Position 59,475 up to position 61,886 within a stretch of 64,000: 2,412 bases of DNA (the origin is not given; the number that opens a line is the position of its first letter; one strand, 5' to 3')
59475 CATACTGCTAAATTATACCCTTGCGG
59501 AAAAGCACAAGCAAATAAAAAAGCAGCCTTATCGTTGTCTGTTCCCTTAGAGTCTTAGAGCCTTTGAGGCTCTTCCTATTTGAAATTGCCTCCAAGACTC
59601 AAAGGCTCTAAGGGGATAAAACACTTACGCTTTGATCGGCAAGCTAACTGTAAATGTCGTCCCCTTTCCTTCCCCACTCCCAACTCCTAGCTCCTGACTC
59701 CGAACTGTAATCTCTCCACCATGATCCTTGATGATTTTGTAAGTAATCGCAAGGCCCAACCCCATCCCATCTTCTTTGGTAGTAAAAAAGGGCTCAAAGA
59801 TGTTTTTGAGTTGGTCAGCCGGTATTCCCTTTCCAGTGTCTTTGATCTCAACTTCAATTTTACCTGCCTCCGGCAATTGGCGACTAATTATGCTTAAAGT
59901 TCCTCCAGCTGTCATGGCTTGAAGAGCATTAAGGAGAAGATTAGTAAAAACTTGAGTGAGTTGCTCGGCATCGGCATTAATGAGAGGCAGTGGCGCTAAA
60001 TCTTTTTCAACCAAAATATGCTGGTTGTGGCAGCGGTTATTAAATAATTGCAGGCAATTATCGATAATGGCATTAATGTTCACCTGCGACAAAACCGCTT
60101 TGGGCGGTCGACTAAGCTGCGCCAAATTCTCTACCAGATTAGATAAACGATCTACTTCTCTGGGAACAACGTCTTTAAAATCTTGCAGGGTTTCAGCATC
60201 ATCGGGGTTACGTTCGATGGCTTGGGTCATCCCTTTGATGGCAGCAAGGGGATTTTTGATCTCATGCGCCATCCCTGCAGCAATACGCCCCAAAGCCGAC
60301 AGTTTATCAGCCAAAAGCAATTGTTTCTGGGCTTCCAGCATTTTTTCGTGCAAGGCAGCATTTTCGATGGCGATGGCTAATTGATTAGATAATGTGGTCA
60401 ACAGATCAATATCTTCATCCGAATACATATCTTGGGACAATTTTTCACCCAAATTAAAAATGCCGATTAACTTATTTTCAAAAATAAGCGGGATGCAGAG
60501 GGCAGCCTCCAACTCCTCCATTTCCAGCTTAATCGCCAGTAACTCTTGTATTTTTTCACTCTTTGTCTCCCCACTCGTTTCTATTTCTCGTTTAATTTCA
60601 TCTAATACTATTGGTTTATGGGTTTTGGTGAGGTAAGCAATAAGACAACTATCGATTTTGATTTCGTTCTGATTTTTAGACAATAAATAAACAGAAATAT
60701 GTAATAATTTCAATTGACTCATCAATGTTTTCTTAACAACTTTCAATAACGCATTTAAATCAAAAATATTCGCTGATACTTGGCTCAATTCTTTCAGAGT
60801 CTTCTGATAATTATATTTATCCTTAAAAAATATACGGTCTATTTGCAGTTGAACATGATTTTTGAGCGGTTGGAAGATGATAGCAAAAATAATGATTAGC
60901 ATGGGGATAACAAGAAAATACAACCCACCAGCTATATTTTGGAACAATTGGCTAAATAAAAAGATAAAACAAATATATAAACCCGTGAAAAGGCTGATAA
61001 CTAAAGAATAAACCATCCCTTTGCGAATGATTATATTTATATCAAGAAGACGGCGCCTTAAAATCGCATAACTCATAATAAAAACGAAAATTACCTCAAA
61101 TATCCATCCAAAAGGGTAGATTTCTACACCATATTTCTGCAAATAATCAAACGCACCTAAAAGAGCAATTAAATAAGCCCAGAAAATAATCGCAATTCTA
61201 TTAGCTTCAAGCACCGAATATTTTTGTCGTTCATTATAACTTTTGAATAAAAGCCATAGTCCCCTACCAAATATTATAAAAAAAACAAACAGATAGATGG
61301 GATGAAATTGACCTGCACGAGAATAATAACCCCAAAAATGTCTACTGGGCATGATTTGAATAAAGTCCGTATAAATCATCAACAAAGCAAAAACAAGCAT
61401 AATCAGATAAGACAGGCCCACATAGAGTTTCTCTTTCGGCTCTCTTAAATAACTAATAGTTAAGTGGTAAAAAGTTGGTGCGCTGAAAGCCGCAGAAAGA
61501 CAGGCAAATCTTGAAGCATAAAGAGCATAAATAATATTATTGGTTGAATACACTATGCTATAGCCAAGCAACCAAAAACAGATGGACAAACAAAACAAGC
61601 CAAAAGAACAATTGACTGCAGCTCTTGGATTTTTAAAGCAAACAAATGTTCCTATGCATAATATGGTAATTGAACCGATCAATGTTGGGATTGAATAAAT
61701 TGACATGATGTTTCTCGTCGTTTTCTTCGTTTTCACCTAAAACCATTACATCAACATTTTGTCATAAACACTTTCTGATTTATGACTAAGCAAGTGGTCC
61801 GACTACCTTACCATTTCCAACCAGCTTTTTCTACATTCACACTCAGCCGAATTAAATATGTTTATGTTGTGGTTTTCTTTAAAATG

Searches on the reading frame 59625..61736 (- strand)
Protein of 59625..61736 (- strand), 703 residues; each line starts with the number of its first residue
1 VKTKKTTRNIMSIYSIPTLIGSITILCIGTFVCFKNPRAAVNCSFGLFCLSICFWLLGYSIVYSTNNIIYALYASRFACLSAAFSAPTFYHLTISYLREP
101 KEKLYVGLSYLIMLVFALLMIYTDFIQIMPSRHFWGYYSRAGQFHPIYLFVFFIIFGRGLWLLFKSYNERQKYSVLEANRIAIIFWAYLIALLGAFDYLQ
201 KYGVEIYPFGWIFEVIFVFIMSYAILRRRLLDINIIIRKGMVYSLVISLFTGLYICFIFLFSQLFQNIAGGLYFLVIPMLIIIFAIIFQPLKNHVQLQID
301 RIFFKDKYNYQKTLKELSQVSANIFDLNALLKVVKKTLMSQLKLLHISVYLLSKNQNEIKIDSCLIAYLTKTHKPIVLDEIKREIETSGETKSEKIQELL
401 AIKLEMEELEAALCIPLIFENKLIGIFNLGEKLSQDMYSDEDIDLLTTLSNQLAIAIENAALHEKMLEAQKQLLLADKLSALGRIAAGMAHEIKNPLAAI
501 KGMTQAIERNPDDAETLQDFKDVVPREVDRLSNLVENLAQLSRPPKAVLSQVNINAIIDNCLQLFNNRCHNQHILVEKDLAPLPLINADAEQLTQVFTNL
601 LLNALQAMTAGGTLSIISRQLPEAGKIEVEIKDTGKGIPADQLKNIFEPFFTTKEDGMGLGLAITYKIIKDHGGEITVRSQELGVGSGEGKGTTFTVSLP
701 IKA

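Call 72: search_protein_families(library=pfam, proteins=[window:59625-61736:-], max_evalue=0.00001)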
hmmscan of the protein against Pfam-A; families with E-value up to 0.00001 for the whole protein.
window:59625-61736:- (703 aa): 6 families
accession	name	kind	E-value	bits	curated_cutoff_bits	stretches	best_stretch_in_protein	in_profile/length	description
PF02518.31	HATPase_c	-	2.7e-27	95.8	26.4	1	589-702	2-110/111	Histidine kinase-, DNA gyrase B-, and HSP90-like ATPase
PF00512.31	HisKA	-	2.8e-14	53.4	26.9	1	482-543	2-62/66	His Kinase A (phospho-acceptor) domain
PF13185.12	GAF_2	-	1e-09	39.1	28.6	1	405-458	84-136/136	GAF domain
PF13492.12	GAF_3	-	2.1e-08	35.1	27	1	359-459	50-129/129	GAF domain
PF01590.32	GAF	-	6.1e-08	33.7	22.4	1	357-457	47-133/133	GAF domain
PF16927.11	HisKA_7TM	-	1.6e-07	31.8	28.6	1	19-233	3-222/224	N-terminal 7TM region of histidine kinase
